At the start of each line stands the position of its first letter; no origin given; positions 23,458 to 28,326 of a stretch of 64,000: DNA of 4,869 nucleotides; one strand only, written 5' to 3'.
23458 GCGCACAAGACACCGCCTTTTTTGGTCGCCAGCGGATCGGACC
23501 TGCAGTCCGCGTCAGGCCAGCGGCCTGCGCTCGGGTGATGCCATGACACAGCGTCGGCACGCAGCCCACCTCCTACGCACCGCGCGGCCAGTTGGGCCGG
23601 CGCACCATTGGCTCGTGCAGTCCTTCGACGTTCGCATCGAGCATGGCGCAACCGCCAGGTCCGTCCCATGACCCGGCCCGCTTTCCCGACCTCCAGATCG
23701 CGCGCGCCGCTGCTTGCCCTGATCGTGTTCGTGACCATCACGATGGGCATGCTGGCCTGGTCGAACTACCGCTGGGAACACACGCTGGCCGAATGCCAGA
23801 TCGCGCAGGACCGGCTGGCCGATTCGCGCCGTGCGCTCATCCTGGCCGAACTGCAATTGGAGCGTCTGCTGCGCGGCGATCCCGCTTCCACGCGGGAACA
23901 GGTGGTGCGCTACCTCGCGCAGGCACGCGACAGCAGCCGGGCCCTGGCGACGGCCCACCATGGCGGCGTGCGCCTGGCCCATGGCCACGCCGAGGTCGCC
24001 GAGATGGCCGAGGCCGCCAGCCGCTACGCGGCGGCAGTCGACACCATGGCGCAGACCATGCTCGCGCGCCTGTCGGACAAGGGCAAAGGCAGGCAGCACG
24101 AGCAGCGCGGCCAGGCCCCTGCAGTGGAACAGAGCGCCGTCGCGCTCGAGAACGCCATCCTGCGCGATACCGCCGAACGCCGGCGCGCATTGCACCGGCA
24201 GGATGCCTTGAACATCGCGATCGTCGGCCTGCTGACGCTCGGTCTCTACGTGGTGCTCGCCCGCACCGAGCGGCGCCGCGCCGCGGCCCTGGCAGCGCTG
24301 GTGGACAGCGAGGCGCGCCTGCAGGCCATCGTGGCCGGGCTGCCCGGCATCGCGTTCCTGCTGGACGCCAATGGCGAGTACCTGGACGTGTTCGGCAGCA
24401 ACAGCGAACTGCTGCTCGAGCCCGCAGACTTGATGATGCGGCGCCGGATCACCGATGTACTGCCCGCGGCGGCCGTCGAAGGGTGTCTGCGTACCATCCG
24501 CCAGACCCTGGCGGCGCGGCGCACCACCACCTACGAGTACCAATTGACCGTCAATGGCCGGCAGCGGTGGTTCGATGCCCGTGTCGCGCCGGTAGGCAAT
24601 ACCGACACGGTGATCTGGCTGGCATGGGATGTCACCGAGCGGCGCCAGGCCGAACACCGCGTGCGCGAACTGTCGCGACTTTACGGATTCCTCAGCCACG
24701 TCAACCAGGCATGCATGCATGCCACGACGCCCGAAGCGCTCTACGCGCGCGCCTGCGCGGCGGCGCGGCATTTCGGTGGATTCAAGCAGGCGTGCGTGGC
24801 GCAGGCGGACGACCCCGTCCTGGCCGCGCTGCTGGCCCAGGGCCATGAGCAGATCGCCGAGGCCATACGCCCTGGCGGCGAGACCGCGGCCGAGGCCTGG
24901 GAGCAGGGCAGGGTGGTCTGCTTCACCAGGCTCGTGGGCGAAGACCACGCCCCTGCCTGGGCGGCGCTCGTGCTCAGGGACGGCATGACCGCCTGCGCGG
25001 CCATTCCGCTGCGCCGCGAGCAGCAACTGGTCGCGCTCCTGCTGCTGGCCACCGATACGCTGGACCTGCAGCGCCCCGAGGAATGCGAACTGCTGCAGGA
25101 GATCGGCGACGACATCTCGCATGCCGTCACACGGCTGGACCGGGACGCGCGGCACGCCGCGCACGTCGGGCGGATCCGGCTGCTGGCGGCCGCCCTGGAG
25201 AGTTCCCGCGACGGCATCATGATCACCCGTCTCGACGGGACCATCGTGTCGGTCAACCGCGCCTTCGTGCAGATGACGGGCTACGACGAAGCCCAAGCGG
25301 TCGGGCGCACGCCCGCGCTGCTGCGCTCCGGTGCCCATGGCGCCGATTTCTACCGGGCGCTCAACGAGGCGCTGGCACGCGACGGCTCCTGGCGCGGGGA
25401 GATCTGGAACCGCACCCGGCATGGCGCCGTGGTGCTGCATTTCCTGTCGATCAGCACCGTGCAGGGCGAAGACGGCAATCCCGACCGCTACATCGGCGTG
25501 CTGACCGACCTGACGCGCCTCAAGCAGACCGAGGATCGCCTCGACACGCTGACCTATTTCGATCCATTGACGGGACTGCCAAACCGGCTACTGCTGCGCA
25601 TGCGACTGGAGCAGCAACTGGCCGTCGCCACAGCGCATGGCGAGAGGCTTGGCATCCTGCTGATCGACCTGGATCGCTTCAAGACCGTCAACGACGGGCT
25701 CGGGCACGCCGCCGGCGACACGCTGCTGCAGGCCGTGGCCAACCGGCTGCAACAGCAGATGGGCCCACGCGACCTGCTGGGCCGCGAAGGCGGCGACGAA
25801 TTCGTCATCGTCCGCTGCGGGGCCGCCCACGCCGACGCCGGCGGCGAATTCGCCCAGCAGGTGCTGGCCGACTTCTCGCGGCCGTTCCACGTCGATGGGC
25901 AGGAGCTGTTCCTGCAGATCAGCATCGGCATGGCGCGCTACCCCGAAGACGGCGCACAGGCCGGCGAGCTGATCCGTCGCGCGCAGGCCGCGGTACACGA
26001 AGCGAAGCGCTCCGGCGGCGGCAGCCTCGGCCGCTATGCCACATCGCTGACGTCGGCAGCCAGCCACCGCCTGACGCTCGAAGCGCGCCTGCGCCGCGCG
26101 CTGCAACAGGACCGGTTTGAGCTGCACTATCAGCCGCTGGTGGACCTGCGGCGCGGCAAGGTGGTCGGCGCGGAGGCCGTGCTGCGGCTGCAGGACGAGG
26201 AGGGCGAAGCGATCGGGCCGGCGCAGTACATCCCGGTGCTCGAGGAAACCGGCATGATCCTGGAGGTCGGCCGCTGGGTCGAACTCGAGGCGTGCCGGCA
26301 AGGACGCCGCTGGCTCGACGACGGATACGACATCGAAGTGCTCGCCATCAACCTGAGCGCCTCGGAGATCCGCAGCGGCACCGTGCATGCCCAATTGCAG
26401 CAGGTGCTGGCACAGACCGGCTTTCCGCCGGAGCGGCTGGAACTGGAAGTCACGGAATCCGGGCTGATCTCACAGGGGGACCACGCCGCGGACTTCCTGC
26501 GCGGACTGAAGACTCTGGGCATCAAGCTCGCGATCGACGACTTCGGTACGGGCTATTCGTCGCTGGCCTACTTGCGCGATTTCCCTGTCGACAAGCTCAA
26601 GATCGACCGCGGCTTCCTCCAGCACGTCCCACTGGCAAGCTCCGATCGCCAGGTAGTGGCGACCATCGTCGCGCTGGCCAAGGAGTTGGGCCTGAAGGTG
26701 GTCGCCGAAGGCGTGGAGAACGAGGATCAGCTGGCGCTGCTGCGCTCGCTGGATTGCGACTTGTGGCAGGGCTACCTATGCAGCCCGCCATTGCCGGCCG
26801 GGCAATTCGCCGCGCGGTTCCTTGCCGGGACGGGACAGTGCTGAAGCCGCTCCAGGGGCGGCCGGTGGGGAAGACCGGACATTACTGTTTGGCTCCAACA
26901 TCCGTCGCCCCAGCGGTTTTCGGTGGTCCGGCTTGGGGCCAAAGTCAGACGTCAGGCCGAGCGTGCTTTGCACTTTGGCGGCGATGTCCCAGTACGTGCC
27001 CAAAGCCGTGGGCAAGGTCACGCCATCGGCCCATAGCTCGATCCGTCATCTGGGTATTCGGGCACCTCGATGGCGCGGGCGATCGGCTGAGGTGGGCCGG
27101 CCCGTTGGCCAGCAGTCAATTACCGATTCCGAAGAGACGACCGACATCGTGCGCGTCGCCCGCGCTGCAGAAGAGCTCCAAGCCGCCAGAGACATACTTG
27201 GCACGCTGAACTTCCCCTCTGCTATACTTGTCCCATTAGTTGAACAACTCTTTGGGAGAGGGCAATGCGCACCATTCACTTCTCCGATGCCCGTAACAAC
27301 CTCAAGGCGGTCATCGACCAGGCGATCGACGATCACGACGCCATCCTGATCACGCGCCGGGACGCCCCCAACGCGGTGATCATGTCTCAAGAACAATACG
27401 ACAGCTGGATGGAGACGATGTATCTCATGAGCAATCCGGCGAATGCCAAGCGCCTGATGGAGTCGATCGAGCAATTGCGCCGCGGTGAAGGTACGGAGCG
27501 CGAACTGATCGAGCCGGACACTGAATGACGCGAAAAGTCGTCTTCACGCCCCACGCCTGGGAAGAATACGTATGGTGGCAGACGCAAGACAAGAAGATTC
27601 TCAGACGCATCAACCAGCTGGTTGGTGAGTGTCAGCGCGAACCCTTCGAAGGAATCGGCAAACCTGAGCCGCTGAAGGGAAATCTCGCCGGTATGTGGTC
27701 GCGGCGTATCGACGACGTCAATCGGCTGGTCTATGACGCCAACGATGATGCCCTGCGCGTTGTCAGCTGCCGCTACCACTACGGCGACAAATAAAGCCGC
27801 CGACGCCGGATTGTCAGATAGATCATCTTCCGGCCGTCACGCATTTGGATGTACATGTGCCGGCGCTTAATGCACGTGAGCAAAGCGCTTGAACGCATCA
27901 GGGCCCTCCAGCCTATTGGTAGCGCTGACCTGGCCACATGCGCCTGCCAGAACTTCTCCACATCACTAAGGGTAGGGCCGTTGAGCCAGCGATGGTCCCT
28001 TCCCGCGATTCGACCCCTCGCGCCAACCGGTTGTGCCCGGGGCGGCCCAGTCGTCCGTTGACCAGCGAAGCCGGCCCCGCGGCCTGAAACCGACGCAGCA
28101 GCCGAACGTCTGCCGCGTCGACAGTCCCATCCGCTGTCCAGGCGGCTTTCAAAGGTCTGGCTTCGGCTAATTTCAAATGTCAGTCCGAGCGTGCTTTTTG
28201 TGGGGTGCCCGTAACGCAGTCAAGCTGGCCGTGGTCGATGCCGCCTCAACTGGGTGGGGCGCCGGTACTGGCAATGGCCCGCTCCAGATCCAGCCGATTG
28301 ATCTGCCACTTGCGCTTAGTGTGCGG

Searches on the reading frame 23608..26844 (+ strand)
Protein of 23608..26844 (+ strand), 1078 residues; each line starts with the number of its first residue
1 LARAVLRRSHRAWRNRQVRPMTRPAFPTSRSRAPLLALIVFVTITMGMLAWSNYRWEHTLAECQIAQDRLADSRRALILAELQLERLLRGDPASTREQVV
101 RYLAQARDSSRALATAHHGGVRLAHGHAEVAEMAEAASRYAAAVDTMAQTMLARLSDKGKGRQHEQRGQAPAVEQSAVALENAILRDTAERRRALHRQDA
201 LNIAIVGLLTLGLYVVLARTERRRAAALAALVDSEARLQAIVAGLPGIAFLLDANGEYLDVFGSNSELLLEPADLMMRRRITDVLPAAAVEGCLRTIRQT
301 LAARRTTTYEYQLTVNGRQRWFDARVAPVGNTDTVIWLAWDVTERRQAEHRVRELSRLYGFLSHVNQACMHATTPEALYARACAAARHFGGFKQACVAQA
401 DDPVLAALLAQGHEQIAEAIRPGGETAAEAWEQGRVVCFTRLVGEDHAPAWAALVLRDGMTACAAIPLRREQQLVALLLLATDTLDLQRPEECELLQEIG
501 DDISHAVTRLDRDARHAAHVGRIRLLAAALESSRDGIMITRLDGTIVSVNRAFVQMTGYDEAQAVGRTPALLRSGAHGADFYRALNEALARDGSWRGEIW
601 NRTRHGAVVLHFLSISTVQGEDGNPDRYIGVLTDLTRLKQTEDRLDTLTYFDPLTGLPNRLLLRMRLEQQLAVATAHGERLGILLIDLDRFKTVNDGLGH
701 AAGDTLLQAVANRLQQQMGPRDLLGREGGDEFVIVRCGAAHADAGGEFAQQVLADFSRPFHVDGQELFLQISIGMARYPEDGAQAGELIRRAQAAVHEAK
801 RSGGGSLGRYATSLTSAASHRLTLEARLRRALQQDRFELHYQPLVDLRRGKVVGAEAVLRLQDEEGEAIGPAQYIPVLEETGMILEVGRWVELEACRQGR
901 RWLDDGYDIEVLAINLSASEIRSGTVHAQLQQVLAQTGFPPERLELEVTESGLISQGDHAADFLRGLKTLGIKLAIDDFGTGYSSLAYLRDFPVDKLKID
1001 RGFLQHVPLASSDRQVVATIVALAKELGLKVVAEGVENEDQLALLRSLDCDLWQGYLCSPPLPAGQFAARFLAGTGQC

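Call 10: search_protein_families(library=pfam, proteins=[window:23608-26844:+], max_evalue=0.001)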
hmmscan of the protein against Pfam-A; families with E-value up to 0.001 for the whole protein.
window:23608-26844:+ (1078 aa): 9 families
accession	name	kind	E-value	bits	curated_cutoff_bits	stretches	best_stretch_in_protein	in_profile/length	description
PF00563.25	EAL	-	1.2e-72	244.5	31.3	1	826-1061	2-236/236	EAL domain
PF00990.26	GGDEF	-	1.7e-43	148.6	23.8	1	650-804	2-159/161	Diguanylate cyclase, GGDEF domain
PF00989.32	PAS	-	2.1e-18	66.8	22.6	1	526-634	3-112/113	PAS fold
PF08448.16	PAS_4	-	7.4e-18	65.2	23.1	2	530-639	1-109/110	PAS fold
PF13426.13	PAS_9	-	3.8e-15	56.5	27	1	535-636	2-102/103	PAS domain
PF08447.18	PAS_3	-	1.8e-10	41.3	25.6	1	547-631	2-88/89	PAS fold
PF13188.13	PAS_8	-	2.7e-09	37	21.8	1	525-564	2-38/65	PAS domain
PF13185.12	GAF_2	-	5.1e-09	36.9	28.6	1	372-507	1-135/136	GAF domain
PF01590.32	GAF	-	5.3e-08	33.9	22.4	1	375-506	2-132/133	GAF domain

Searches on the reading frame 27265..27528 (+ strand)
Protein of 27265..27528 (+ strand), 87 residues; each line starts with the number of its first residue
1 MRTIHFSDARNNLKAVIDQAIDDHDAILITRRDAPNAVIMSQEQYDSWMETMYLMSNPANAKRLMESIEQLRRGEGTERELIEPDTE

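Call 42: search_protein_families(library=pfam, proteins=[window:27265-27528:+], max_evalue=0.01)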
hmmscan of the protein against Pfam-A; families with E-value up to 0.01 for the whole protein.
window:27265-27528:+ (87 aa): 2 families
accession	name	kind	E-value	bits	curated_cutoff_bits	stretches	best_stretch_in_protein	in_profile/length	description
PF02604.26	PhdYeFM_antitox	-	4.7e-27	94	29.8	1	1-74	1-74/74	Antitoxin Phd_YefM, type II toxin-antitoxin system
PF12910.14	PHD_like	-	0.00017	22.1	27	1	2-53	3-55/141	Antitoxin of toxin-antitoxin, RelE / RelB, TA system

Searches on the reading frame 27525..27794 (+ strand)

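Call 42: search_protein_families(library=pfam, proteins=[window:27525-27794:+], max_evalue=0.01)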
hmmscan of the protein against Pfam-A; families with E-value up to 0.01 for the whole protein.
window:27525-27794:+ (89 aa): 1 family
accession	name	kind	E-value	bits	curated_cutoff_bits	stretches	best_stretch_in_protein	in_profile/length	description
PF06769.20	YoeB_toxin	-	4e-39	132.9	27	1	7-86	1-80/80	YoeB-like toxin of bacterial type II toxin-antitoxin system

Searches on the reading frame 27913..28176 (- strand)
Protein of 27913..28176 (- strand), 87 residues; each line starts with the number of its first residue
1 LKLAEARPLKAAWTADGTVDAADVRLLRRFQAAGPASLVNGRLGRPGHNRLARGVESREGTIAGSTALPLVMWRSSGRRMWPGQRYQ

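Call 42: search_protein_families(library=pfam, proteins=[window:27913-28176:-], max_evalue=0.01)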
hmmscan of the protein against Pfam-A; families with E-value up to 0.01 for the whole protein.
window:27913-28176:- (87 aa): 1 family
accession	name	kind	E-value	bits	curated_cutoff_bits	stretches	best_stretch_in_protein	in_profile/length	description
PF13551.12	HTH_29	-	0.01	16.4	28.1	0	25-55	31-62/64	Winged helix-turn helix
